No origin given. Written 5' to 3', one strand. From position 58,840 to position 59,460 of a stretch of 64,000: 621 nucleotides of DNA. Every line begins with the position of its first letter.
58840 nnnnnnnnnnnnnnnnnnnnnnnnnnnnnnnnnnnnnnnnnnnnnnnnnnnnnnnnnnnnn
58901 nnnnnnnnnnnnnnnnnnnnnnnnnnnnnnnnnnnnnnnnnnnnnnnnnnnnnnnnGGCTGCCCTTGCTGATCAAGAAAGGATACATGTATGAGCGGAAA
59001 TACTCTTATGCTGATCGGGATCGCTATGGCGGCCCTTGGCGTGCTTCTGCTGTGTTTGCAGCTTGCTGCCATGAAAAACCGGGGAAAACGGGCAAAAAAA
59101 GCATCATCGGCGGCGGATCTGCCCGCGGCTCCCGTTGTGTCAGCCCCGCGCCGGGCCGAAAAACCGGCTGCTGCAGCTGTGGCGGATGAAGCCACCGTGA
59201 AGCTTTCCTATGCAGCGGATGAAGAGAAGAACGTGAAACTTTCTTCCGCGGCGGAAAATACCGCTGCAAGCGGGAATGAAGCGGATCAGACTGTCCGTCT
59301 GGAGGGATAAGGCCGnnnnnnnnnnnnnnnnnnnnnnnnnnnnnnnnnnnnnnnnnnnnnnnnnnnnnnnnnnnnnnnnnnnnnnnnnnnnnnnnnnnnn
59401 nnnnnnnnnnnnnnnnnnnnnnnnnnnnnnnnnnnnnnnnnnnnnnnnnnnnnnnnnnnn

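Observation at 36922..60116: T7SSb-like locus without recognisable EsaA/EssA/EssB, rebuilt around FHA, vWA, RCC1, Hanks-kinase and PP2C genes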

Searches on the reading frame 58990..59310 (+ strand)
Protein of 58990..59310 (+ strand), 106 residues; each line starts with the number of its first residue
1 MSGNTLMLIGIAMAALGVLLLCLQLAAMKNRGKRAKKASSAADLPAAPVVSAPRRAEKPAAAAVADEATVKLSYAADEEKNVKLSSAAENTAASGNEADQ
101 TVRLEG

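Call 5: search_protein_families(library=pfam, max_evalue=0.1, proteins=[window:58990-59310:+])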
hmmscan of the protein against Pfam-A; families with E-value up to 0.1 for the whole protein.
window:58990-59310:+ (106 aa): 1 family
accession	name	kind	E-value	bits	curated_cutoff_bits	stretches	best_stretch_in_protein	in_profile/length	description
PF20059.4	DUF6458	-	0.074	13.8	27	0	2-43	25-65/78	Domain of unknown function (DUF6458)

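Call 7: search_protein_families(library=ncbifam, max_evalue=1, proteins=[window:58990-59310:+])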
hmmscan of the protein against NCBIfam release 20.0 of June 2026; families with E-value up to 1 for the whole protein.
window:58990-59310:+ (106 aa): 4 families
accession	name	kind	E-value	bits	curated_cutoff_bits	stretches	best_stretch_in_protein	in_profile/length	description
TIGR03816.1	tadE_like_DECH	hypoth_equivalog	0.0086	16.3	50.95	1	5-98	6-99/109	Rv3654c family TadE-like protein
NF047902.1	MmDecMmdD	equivalog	0.0091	16.2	150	1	11-90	23-101/112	methylmalonyl-CoA decarboxylase subunit delta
NF033761.1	gliding_GltJ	equivalog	0.021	13.9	450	1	6-94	371-462/671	adventurous gliding motility protein GltJ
NF052435.1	BamI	equivalog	0.05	13.4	180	1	1-92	1-96/226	biofilm-associated metzincin protease inhibitor BamI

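Call 90: search_protein_families(library=padloc, max_evalue=0.001, proteins=[window:58990-59310:+])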
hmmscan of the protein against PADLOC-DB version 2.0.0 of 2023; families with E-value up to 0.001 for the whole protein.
window:58990-59310:+ (106 aa): 0 families
